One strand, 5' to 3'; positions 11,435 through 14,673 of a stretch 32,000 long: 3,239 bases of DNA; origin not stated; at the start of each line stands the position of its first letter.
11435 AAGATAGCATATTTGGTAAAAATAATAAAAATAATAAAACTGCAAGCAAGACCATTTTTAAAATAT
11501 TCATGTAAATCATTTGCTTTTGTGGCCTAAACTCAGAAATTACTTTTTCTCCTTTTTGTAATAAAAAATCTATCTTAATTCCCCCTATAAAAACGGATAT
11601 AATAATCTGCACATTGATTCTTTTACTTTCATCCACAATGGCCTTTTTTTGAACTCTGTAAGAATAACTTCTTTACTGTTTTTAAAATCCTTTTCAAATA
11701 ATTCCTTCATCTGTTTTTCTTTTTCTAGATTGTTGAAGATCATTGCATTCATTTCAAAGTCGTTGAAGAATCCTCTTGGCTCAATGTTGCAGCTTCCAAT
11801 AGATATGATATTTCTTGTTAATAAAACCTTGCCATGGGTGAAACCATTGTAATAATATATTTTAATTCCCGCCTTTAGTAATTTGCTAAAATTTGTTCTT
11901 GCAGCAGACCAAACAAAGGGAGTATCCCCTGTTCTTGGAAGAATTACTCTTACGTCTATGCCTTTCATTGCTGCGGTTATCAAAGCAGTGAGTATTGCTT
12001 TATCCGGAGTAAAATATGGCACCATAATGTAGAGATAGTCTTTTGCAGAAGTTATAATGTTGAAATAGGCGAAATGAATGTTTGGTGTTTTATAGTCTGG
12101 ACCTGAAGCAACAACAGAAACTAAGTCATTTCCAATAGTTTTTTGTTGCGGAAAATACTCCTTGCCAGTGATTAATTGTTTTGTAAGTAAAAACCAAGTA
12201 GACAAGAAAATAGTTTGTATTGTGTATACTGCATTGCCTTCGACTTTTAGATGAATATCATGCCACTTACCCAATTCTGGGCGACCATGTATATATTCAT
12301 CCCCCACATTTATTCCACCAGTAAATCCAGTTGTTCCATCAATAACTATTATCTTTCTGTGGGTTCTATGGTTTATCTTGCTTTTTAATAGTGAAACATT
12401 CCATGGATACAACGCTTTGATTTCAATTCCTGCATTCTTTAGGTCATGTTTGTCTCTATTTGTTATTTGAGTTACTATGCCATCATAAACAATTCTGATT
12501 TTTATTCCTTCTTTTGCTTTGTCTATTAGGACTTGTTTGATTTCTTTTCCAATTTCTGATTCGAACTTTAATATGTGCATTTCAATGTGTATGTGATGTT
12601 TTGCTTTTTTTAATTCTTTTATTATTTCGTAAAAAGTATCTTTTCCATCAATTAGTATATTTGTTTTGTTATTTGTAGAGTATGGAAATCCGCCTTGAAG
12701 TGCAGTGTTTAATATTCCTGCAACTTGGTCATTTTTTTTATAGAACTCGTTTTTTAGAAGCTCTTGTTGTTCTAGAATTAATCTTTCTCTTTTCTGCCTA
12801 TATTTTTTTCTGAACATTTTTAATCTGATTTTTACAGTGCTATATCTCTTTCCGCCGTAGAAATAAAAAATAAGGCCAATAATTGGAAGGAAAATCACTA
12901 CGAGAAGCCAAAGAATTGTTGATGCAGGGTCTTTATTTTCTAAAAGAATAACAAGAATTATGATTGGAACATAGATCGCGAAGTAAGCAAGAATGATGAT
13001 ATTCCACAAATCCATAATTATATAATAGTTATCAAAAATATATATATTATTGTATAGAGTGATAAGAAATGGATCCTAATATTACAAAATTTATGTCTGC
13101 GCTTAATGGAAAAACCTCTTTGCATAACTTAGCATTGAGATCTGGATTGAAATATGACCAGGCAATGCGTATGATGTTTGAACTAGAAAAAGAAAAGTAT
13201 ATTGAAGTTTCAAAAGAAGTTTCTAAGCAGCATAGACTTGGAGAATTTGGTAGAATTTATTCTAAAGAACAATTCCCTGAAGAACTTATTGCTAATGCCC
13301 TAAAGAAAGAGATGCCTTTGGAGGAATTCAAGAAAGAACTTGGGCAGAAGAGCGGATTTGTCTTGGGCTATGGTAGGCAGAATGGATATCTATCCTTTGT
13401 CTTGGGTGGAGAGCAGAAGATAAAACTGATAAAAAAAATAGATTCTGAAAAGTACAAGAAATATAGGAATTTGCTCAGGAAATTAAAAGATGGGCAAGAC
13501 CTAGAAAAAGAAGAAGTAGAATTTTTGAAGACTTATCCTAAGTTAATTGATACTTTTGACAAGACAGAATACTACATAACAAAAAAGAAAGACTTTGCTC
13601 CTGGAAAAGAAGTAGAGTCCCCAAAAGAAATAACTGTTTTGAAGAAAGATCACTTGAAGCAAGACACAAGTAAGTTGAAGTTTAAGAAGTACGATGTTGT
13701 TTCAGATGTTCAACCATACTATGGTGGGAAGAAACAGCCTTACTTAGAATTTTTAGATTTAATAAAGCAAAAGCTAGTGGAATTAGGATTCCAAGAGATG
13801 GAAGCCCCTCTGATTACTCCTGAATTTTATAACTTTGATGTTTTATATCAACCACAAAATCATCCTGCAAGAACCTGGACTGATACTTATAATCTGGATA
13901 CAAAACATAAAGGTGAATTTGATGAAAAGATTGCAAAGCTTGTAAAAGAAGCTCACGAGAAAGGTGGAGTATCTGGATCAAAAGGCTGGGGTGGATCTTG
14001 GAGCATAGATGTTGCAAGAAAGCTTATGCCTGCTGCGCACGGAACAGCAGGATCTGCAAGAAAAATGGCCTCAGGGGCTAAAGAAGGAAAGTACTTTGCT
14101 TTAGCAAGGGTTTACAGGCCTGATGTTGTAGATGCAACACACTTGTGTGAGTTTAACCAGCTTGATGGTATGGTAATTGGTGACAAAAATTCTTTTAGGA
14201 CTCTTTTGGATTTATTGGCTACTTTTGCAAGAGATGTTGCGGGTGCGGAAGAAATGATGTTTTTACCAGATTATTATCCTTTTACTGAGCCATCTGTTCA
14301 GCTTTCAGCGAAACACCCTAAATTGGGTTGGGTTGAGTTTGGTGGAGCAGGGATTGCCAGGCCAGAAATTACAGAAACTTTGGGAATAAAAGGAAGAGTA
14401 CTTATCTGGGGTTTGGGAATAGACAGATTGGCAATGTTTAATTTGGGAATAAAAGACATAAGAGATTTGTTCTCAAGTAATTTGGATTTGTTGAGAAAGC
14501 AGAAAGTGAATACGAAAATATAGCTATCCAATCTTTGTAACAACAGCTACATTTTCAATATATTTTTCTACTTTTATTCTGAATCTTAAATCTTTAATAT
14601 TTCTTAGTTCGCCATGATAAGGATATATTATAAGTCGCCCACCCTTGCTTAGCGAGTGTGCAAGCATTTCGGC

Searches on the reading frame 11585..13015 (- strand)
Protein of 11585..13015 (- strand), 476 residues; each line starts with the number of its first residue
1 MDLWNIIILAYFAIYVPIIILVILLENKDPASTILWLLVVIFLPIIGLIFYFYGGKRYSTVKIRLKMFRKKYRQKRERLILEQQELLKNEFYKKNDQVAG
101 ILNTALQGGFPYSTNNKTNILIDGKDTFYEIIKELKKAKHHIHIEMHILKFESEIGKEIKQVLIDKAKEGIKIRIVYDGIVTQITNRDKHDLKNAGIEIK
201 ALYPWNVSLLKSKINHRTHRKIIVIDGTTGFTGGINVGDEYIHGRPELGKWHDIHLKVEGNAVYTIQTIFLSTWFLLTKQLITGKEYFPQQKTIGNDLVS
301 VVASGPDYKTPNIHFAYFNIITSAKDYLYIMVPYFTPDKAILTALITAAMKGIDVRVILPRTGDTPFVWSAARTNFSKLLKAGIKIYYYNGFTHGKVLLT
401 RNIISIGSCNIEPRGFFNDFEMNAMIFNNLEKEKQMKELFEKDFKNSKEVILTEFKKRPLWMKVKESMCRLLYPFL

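Call 119: search_protein_families(library=pfam, max_evalue=0.00001, proteins=[window:11585-13015:-])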
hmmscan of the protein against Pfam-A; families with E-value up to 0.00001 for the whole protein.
window:11585-13015:- (476 aa): 2 families
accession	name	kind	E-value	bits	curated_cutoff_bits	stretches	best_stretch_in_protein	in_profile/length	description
PF13091.12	PLDc_2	-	3.4e-41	140.6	27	2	319-443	3-131/132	PLD-like domain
PF13396.11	PLDc_N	-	4.4e-09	36.6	23.3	1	18-52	5-38/42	Phospholipase_D-nuclease N-terminal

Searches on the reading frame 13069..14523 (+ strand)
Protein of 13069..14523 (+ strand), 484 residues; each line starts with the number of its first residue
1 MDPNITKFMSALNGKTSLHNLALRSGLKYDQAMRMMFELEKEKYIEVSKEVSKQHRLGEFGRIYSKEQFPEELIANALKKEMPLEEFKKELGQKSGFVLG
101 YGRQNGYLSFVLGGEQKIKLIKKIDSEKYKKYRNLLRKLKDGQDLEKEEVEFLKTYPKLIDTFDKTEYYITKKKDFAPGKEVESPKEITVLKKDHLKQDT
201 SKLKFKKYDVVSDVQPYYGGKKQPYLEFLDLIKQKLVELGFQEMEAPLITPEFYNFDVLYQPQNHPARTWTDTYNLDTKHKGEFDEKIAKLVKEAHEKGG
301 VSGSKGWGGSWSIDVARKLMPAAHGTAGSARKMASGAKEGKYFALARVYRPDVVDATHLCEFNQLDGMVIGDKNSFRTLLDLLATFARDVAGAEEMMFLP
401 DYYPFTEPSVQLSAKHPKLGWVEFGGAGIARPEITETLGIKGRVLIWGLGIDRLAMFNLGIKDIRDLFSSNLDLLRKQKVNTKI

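Call 119: search_protein_families(library=pfam, max_evalue=0.00001, proteins=[window:13069-14523:+])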
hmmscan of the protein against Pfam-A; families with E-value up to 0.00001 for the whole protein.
window:13069-14523:+ (484 aa): 2 families
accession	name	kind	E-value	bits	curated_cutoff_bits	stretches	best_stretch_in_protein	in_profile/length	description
PF01409.25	tRNA-synt_2d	-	1.4e-68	231.4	19.8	1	207-477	1-245/246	tRNA synthetases class II core domain (F)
PF00152.25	tRNA-synt_2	-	8.2e-06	25.5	25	0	335-390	87-144/308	tRNA synthetases class II (D, K and N)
